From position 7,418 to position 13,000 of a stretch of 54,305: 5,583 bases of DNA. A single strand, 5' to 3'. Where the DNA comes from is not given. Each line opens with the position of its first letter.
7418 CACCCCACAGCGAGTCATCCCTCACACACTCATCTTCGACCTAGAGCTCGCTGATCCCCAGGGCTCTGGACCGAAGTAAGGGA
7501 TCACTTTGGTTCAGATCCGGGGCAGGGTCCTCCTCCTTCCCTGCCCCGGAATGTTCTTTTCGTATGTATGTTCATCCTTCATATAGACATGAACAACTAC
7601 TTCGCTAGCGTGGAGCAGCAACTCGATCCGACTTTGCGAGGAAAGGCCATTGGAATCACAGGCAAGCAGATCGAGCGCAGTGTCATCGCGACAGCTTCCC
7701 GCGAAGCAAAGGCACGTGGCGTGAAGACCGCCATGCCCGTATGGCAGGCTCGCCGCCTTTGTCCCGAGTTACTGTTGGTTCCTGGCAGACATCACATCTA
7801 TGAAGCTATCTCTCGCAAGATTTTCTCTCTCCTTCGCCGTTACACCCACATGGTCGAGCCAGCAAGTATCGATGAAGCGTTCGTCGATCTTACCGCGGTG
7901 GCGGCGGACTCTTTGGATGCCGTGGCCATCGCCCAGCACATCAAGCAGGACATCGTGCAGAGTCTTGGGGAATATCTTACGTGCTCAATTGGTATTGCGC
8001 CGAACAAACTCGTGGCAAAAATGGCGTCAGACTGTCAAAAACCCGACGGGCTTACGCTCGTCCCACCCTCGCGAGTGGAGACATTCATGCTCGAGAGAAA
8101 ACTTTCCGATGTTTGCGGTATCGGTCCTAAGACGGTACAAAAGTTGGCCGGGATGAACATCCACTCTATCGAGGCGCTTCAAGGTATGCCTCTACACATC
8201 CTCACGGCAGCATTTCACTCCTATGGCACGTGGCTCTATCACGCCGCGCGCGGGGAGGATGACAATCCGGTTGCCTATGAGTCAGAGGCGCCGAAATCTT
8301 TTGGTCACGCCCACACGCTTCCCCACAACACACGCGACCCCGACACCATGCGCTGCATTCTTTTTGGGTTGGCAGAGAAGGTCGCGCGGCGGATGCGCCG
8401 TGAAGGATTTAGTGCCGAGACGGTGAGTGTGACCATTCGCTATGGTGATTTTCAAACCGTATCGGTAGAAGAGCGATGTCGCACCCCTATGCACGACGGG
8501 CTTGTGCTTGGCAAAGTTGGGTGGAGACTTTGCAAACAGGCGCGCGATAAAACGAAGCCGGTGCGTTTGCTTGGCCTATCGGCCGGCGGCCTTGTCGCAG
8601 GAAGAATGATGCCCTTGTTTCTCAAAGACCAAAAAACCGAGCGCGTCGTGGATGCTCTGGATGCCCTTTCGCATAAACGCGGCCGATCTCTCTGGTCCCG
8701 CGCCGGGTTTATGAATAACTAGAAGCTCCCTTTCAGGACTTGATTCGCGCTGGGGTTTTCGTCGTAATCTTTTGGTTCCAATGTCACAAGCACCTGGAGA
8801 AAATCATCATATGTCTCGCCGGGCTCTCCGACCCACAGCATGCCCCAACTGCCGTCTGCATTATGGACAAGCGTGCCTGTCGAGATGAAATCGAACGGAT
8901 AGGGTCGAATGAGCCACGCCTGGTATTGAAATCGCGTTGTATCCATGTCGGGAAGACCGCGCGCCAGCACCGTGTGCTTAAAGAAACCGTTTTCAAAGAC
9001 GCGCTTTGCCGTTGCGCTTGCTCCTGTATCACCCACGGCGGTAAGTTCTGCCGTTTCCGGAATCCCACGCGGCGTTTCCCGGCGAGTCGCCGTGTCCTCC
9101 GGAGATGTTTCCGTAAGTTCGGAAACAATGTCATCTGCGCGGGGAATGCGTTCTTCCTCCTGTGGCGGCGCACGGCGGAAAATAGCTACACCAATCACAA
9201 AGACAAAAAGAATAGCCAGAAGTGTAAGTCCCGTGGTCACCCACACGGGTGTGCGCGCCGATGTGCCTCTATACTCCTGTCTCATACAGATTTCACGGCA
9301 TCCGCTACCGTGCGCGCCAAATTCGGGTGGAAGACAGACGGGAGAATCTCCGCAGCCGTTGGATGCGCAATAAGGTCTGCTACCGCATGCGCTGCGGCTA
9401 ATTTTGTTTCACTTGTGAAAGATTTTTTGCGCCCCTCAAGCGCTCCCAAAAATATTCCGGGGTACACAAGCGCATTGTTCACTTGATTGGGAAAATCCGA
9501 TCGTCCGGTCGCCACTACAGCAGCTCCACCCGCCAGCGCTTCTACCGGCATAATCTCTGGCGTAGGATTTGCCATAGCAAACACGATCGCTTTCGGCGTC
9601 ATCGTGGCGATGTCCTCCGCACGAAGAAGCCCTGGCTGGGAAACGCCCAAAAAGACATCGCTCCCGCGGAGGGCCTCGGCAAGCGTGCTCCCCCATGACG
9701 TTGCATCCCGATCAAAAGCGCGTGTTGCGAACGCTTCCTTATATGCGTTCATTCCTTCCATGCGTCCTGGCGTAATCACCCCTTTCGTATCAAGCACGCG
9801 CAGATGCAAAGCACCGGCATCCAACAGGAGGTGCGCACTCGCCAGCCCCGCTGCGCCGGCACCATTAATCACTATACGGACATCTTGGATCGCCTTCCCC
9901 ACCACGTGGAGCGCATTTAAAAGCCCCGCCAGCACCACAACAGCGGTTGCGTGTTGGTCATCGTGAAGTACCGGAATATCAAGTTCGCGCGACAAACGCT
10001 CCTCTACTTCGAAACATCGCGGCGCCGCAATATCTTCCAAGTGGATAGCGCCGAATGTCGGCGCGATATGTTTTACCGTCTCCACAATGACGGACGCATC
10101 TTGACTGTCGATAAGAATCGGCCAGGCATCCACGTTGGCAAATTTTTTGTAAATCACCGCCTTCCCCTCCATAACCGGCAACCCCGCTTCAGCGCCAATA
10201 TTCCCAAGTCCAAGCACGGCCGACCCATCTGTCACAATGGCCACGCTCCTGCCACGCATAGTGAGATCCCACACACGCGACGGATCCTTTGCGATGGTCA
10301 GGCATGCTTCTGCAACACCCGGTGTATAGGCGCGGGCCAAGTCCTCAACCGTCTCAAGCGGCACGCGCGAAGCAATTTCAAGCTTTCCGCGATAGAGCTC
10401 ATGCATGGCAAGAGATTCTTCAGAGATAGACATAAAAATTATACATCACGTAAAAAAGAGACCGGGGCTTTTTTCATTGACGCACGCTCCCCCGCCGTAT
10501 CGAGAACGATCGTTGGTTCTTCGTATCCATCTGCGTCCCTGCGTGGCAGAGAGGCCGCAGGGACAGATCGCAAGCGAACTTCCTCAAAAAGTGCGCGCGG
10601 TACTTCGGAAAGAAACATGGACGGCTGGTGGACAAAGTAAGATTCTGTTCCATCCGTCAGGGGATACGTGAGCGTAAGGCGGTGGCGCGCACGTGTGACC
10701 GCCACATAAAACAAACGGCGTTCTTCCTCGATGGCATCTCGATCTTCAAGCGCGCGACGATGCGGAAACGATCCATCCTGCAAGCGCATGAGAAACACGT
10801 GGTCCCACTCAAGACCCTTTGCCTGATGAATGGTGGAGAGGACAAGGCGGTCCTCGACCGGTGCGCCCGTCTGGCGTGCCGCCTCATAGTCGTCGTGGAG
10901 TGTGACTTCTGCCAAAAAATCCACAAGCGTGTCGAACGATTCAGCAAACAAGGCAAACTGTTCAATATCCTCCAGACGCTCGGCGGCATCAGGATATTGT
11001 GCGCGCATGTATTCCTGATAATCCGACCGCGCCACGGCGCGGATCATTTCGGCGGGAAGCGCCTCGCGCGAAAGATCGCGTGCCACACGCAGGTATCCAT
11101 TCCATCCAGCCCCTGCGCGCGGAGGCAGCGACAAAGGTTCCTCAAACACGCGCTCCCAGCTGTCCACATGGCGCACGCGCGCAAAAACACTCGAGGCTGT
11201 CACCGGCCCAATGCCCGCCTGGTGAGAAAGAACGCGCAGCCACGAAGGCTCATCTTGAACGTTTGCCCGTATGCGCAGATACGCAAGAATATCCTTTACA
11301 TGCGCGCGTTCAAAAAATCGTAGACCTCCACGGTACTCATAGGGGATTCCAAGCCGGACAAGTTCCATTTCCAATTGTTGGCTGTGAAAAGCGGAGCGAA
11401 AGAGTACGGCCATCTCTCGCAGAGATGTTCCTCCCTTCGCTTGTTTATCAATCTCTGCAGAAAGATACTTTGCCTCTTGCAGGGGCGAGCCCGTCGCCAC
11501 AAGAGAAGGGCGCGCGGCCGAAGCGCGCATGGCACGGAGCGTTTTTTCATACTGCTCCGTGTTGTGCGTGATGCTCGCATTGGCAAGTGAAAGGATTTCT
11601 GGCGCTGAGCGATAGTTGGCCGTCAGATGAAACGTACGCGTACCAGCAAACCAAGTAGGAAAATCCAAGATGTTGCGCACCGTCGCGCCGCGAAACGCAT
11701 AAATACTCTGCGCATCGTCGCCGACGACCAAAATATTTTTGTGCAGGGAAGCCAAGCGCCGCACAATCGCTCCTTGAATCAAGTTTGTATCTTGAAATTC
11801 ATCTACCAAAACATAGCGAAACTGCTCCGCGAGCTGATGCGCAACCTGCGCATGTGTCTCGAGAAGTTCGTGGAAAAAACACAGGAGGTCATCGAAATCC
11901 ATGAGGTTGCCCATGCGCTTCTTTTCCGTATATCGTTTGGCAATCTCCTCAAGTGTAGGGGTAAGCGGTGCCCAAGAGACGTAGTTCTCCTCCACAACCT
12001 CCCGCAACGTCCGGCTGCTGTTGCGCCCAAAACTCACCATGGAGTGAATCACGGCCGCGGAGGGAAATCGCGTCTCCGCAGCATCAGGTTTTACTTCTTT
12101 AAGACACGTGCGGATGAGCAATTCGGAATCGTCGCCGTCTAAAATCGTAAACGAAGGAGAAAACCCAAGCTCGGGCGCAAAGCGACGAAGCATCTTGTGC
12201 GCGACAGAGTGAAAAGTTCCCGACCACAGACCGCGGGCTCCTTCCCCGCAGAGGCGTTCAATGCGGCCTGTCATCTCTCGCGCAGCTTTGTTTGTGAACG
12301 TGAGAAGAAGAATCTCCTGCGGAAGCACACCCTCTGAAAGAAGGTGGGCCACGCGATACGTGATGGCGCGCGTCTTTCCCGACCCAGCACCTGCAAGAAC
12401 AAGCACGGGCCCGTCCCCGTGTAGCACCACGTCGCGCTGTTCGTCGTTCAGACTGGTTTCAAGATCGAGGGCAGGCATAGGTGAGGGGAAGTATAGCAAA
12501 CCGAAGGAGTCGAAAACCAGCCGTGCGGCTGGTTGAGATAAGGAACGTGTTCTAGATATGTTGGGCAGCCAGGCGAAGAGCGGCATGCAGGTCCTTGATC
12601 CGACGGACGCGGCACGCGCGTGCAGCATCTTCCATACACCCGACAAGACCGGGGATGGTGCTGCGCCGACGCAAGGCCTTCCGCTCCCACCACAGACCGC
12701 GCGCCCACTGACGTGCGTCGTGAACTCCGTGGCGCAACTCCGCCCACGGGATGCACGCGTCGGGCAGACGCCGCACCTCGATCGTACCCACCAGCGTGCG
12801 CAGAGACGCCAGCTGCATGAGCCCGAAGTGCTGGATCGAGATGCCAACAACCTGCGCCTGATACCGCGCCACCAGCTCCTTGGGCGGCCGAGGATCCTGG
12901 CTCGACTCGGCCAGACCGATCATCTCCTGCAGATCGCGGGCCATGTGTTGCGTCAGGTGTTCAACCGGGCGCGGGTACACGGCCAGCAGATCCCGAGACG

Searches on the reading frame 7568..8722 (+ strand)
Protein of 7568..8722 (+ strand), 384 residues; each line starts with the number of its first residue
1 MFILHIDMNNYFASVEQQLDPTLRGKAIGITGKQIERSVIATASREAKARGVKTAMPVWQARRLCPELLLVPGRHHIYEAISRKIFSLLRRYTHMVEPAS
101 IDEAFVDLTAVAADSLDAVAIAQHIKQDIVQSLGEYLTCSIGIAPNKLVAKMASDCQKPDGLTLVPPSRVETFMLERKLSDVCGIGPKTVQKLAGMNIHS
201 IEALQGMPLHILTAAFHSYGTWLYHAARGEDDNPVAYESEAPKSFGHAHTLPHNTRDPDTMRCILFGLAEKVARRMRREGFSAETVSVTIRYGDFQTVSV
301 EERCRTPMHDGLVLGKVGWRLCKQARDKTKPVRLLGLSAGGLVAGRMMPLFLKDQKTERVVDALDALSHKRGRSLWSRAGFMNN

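Call 19: search_protein_families(library=pfam, proteins=[window:7568-8722:+], max_evalue=0.01)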
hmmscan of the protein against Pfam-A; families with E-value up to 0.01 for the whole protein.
window:7568-8722:+ (384 aa): 5 families
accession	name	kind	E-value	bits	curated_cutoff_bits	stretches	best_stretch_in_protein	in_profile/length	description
PF00817.25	IMS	-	8.6e-48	162.4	23.2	1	6-155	1-148/148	impB/mucB/samB family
PF11799.13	IMS_C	-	5.8e-21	75.4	20.7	1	242-343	1-100/109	impB/mucB/samB family C-terminal domain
PF21999.2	IMS_HHH_1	-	5e-06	27.3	27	1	182-231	3-53/53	DNA polymerase-iota, thumb domain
PF11798.14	IMS_HHH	-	2.5e-05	24.7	24.4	1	167-198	1-32/32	IMS family HHH motif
PF14520.12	HHH_5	-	0.0071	17.2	27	0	177-208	2-33/57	Helix-hairpin-helix domain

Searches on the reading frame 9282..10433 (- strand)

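Call 19: search_protein_families(library=pfam, proteins=[window:9282-10433:-], max_evalue=0.01)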
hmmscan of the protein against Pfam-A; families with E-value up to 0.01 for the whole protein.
window:9282-10433:- (383 aa): 3 families
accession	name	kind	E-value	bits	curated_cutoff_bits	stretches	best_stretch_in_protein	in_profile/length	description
PF00390.24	malic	-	5.5e-28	98.5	23.1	2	17-111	3-118/182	Malic enzyme, N-terminal domain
PF03949.21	Malic_M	-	7.1e-22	78.4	23.5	1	162-377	3-250/258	Malic enzyme, NAD binding domain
PF00208.27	ELFV_dehydrog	-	0.0011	19.2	23.4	1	157-221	4-69/241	Glutamate/Leucine/Phenylalanine/Valine dehydrogenase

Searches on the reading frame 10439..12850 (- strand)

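Call 18: search_protein_families(library=pfam, proteins=[window:10439-12850:-], max_evalue=0.01)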
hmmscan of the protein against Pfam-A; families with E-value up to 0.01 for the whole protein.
window:10439-12850:- (803 aa): 6 families
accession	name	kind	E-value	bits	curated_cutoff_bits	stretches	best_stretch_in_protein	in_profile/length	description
PF00580.27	UvrD-helicase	-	9.4e-77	258.8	23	1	134-398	1-267/271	UvrD/REP helicase N-terminal domain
PF13361.12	UvrD_C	-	2.6e-57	195.3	25.6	2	636-729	258-347/350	UvrD-like helicase C-terminal domain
PF13245.12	AAA_19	-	4.1e-22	79.2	25.1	1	146-387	11-134/134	AAA domain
PF13538.12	UvrD_C_2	-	4.3e-12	46.1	27.4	1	670-727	3-51/52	UvrD-like helicase C-terminal domain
PF13604.12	AAA_30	-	5.6e-09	36.5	27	1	134-197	2-66/191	AAA domain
PF01443.25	Viral_helicase1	-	2e-07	31.5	21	1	664-727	178-226/228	Viral superfamily 1 RNA helicase core domain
